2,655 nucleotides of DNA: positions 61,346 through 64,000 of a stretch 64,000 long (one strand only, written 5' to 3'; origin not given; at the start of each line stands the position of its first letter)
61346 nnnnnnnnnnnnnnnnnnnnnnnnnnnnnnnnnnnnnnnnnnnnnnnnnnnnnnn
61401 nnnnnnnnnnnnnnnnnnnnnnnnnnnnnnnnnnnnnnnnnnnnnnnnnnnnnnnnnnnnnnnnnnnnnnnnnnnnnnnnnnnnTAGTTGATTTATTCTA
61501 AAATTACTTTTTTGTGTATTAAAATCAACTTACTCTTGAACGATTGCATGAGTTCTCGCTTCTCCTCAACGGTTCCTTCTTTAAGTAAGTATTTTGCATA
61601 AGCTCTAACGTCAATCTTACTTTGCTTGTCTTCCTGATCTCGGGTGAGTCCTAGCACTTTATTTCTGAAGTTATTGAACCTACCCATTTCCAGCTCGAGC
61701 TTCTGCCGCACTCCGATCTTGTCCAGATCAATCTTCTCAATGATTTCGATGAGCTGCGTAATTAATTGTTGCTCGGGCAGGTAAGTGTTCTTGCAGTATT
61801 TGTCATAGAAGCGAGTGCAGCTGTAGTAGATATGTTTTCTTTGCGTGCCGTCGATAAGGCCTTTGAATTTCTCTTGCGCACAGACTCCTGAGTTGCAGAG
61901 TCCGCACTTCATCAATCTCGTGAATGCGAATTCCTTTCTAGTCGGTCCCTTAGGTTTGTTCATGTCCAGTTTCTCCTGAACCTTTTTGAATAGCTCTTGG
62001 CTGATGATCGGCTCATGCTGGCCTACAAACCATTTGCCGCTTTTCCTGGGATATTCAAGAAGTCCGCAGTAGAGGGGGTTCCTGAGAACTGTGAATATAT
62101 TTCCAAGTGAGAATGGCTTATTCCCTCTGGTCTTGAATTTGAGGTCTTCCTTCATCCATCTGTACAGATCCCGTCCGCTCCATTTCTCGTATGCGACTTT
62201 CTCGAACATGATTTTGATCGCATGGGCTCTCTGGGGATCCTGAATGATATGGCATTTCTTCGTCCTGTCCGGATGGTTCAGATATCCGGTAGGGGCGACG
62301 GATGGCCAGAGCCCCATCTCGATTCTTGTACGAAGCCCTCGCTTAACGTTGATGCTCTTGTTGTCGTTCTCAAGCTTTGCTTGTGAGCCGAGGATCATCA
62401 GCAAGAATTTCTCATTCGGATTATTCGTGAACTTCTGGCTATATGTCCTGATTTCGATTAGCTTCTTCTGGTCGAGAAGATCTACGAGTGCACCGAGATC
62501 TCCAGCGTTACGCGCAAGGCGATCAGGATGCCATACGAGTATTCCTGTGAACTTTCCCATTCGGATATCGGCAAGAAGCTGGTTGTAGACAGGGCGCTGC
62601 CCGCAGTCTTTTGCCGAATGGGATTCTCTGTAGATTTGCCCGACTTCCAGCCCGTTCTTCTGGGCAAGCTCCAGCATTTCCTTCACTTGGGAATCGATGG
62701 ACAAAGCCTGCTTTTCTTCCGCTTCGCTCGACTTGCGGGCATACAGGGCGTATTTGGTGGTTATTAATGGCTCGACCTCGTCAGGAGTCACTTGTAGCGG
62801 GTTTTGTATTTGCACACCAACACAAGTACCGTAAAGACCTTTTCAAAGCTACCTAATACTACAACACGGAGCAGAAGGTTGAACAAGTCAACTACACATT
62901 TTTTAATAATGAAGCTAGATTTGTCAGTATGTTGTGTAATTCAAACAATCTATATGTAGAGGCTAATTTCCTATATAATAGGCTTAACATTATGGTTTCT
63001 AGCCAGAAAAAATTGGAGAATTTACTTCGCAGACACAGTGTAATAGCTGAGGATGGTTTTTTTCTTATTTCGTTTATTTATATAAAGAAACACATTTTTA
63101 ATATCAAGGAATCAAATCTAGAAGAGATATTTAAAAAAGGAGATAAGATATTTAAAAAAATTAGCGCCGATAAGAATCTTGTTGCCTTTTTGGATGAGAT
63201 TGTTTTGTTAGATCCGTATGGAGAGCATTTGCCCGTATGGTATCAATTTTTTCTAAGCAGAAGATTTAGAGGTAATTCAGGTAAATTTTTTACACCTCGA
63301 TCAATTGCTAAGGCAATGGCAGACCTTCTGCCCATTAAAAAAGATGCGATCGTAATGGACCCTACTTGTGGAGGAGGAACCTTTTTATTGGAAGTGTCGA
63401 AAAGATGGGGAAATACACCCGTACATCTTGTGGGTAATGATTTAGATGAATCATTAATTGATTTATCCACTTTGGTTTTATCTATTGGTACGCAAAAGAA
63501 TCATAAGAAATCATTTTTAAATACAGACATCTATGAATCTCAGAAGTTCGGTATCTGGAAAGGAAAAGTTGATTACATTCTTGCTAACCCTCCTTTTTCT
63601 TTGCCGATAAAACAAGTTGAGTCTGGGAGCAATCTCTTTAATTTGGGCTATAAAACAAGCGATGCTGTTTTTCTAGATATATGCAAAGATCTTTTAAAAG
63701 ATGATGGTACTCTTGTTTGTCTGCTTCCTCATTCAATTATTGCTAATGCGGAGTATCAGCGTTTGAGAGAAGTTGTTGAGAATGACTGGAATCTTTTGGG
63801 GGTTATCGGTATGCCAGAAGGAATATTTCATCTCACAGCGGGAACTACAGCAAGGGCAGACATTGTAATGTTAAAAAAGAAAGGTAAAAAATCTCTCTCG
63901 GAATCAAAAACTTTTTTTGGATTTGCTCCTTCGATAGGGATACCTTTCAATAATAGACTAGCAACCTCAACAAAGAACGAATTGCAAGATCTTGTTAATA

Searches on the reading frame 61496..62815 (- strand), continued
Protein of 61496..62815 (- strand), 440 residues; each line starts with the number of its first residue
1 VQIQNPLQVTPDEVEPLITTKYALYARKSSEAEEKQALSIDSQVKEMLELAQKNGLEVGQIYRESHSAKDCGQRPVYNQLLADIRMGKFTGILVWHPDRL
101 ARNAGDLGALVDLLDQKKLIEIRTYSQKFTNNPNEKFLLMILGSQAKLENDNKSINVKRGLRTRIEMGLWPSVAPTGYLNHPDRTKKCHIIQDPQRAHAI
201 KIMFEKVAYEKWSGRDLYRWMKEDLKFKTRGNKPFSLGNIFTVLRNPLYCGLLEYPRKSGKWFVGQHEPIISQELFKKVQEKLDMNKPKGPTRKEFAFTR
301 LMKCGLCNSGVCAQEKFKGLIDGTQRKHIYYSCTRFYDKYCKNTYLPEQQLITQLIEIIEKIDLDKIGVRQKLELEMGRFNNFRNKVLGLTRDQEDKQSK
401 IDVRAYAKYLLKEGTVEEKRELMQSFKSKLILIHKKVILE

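Call 76: search_protein_families(library=padloc, proteins=[L035:9273-10220:-, L035:10237-11889:-, L038:8127-9140:-, L038:9147-10226:-, L038:10186-11802:-, L038:11806-12825:-, L038:14007-16088:-, L039:9296-11968:-, L039:12503-14740:-, L039:11987-12496:-], max_evalue=1e-8)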
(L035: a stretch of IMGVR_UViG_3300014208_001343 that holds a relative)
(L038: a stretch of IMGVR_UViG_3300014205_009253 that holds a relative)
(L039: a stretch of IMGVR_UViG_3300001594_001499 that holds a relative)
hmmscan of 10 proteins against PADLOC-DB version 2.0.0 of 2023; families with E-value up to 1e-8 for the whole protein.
L035:9273-10220:- (316 aa): 0 families

L035:10237-11889:- (551 aa): 18 families
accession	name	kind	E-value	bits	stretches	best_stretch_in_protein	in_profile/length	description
PDLC00132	GajB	-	4.1e-28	96.4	2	133-242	187-301/625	UrvD helicase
PDLC00117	GajB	-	3.6e-24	83.2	1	157-239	219-301/604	UrvD helicase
PDLC03802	RTasHel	-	2.2e-23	81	1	156-242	192-275/675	DRT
PDLC00123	GajB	-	1.2e-22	78.2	1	157-257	177-277/540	UrvD helicase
PDLC00122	GajB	-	3.9e-20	70.2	1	26-241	20-248/502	UrvD helicase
PDLC00127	GajB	-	2.8e-19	67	1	123-237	164-286/594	UrvD helicase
PDLC00114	GajB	-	1e-17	62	1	156-253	215-312/635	UrvD helicase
PDLC00103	GajB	-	5.7e-15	53.3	0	431-523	483-577/612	UrvD helicase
PDLC00119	GajB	-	5.8e-14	49.9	1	136-253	194-313/565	UrvD helicase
PDLC00107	GajB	-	1.7e-13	48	0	156-216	215-276/587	UrvD helicase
PDLC00138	GajB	-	1.4e-12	45.1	1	153-235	217-299/581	UrvD helicase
PDLC00104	GajB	-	2.5e-12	44.3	1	156-214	165-223/574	UrvD helicase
PDLC04173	GajB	-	2.9e-11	41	0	156-204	122-170/471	-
PDLC00130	GajB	-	1.1e-10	38.5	0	138-243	183-293/589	UrvD helicase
PDLC00108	GajB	-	9e-10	36.1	0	139-234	37-136/445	UrvD helicase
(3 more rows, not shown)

L038:8127-9140:- (338 aa): 0 families

L038:9147-10226:- (360 aa): 0 families

L038:10186-11802:- (539 aa): 26 families (the best 25 are shown)
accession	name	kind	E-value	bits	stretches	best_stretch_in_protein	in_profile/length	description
PDLC03319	MTase_II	-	4.5e-47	159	1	30-497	1-472/503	Type II methyltransferase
PDLC02541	PglX|PglXI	-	4.6e-45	152.1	1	171-451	351-627/919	PglXI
PDLC03312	MTase_II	-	1.1e-42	144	2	186-422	1000-1238/1344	Type II methyltransferase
PDLC03367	MTase_II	-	3.6e-33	112.8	2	29-144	18-134/633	Type II methyltransferase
PDLC03346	MTase_II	-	7.6e-30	101.4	1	175-443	468-733/1068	Type II methyltransferase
PDLC03353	MTase_II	-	2.2e-20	71.3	1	32-91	188-247/260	Type II methyltransferase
PDLC03322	MTase_II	-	1.3e-18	65.1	1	27-99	36-112/446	Type II methyltransferase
PDLC03371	MTase_II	-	8.5e-15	53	1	30-85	188-243/260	Type II methyltransferase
PDLC03350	MTase_II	-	1.7e-14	52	1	41-98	242-299/312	Type II methyltransferase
PDLC02189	DUF1156_MTase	-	1.4e-13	48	1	194-347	437-576/944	-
PDLC03380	MTase_II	-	2e-13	48.3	1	28-94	32-98/393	Type II methyltransferase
PDLC03239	MTase_II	-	3.2e-12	43.9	1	31-90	69-130/442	Type II methyltransferase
PDLC03325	MTase_II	-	5.3e-12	43.2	0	44-95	83-134/426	Type II methyltransferase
PDLC04134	mad2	-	7.9e-12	42.7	0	50-93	289-332/492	mads_2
PDLC03387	MTase_II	-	9.2e-12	42.7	0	38-95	219-276/289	Type II methyltransferase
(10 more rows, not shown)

L038:11806-12825:- (340 aa): 22 families
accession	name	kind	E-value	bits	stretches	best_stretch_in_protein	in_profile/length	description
PDLC03391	MTase_II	-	6.1e-32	108.8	1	57-340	85-380/381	Type II methyltransferase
PDLC03353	MTase_II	-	1.5e-26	91.5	2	80-180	159-250/260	Type II methyltransferase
PDLC03363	MTase_II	-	1.1e-24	85.4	1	81-337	26-290/294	Type II methyltransferase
PDLC03371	MTase_II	-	1.2e-18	65.6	1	114-186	186-258/260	Type II methyltransferase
PDLC03387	MTase_II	-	2.3e-18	64.3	1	113-182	208-278/289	Type II methyltransferase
PDLC03351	MTase_II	-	1.4e-14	52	1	124-304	132-305/348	Type II methyltransferase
PDLC03284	MTase_II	-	1.8e-14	51.8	1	72-173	55-156/361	Type II methyltransferase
PDLC03320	MTase_II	-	7.6e-13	46.3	1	115-186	209-280/289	Type II methyltransferase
PDLC03229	MTase_II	-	2.8e-12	44.1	1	117-183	337-403/436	Type II methyltransferase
PDLC03295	MTase_II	-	9.4e-12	43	1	116-180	201-266/292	Type II methyltransferase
PDLC03299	MTase_II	-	2.2e-11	41.8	1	114-180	191-257/296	Type II methyltransferase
PDLC03228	MTase_II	-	2.6e-11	41.8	1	118-185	143-210/227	Type II methyltransferase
PDLC03230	MTase_II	-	2.8e-11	41.3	1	116-179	218-281/360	Type II methyltransferase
PDLC03350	MTase_II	-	3e-11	41.3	1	112-179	224-294/312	Type II methyltransferase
PDLC03714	oMTase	-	1.5e-10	39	1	117-180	194-257/279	orphan methyltransferase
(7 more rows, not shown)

L038:14007-16088:- (694 aa): 1 family
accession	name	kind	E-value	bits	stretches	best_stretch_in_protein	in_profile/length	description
PDLC04166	Dsr1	-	1.1e-13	47.9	1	339-561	891-1103/1227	-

L039:9296-11968:- (891 aa): 2 families
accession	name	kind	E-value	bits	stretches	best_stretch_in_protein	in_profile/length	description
PDLC03648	REase_III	-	4.6e-22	76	1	323-530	158-359/871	Type III restriction enzyme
PDLC03647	REase_III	-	3.9e-12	43.2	0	466-524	494-549/989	Type III restriction enzyme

L039:12503-14740:- (746 aa): 32 families (the best 25 are shown)
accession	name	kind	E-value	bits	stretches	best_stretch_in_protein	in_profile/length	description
PDLC03633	MTase_III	-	1.1e-110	369.2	2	36-250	20-235/616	Type III methyltransferase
PDLC03354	MTase_II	-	5.5e-70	234.5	1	34-464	23-417/425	Type II methyltransferase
PDLC03339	MTase_II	-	2.1e-47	159.7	2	115-254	21-147/399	Type II methyltransferase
PDLC03644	MTase_III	-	1e-46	157.8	1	85-425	36-396/542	Type III methyltransferase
PDLC03636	MTase_III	-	5.6e-45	152.2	2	166-272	96-201/575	Type III methyltransferase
PDLC03638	MTase_III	-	6.1e-42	141.9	1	37-530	341-777/816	Type III methyltransferase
PDLC03634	MTase_III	-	9.8e-39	131.7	1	87-395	94-423/621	Type III methyltransferase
PDLC03300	MTase_II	-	9.1e-38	128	2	336-423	193-277/302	Type II methyltransferase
PDLC03371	MTase_II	-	9e-37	125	1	111-428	25-258/260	Type II methyltransferase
PDLC03635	MTase_III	-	3.7e-35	119.8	2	88-260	219-366/708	Type III methyltransferase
PDLC03299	MTase_II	-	1.3e-29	101.6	1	353-430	188-264/296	Type II methyltransferase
PDLC03641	MTase_III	-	9e-29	98.5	1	88-404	105-434/657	Type III methyltransferase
PDLC03632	MTase_III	-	4.5e-28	95.8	2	85-252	160-327/983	Type III methyltransferase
PDLC03320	MTase_II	-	8e-22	75.7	1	351-428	203-280/289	Type II methyltransferase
PDLC03637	MTase_III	-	1.4e-21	74.8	1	88-395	122-432/513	Type III methyltransferase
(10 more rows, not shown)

L039:11987-12496:- (170 aa): 0 families

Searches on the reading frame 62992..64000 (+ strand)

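Call 15: search_protein_families(library=pfam, proteins=[window:62992-64000:+], max_evalue=0.01)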
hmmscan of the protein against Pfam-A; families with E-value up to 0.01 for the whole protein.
window:62992-64000:+ (336 aa): 7 families
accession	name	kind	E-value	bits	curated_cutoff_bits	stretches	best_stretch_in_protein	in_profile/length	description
PF02384.22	N6_Mtase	-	2e-25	90.2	20.4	1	86-309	12-243/311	N-6 DNA Methylase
PF01170.24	UPF0020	-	1.5e-07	31.7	22.3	1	104-217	15-146/197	RMKL-like, methyltransferase domain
PF07669.17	Eco57I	-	7.5e-07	29.8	25.3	1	169-268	59-159/171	Eco57I restriction-modification methylase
PF05175.20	MTS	-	0.00029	20.9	23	1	108-206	22-112/170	Methyltransferase small domain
PF01555.25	N6_N4_Mtase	-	0.0061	17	26.7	0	193-301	1-110/221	DNA methylase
PF13847.12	Methyltransf_31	-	0.0063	16.6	27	0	115-242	1-108/145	Methyltransferase domain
PF13489.12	Methyltransf_23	-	0.0095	16.1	27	0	102-198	6-87/164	Methyltransferase domain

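Call 73: search_protein_families(library=phrogs, proteins=[window:62992-64000:+], max_evalue=0.00001)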
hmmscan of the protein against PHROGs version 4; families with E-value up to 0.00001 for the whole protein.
window:62992-64000:+ (336 aa): 10 families
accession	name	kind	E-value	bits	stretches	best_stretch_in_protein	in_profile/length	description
phrog_2713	-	unknown function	5.4e-25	89.4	1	83-302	175-402/520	-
phrog_9133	-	unknown function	4.6e-18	65.5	1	96-303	734-911/1259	-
phrog_6380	-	other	4.8e-18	66.3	1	93-283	16-220/382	DNA methyltransferase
phrog_24008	-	DNA, RNA and nucleotide metabolism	8.4e-11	41.5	1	95-299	71-252/1006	helicase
phrog_1685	-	unknown function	1e-09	37.2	1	93-302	89-285/2278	-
phrog_13671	-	other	2.5e-09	37.1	0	6-133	255-379/666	DNA methyltransferase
phrog_11801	-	other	3.3e-07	28.8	0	194-300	232-335/2269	DNA methyltransferase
phrog_799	-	other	6e-07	30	1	99-204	215-295/458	DNA methyltransferase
phrog_1600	-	other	1.8e-06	27.8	1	89-262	20-201/489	DNA methyltransferase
phrog_1639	-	DNA, RNA and nucleotide metabolism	5.8e-06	25.9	0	95-262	33-223/838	restriction endonuclease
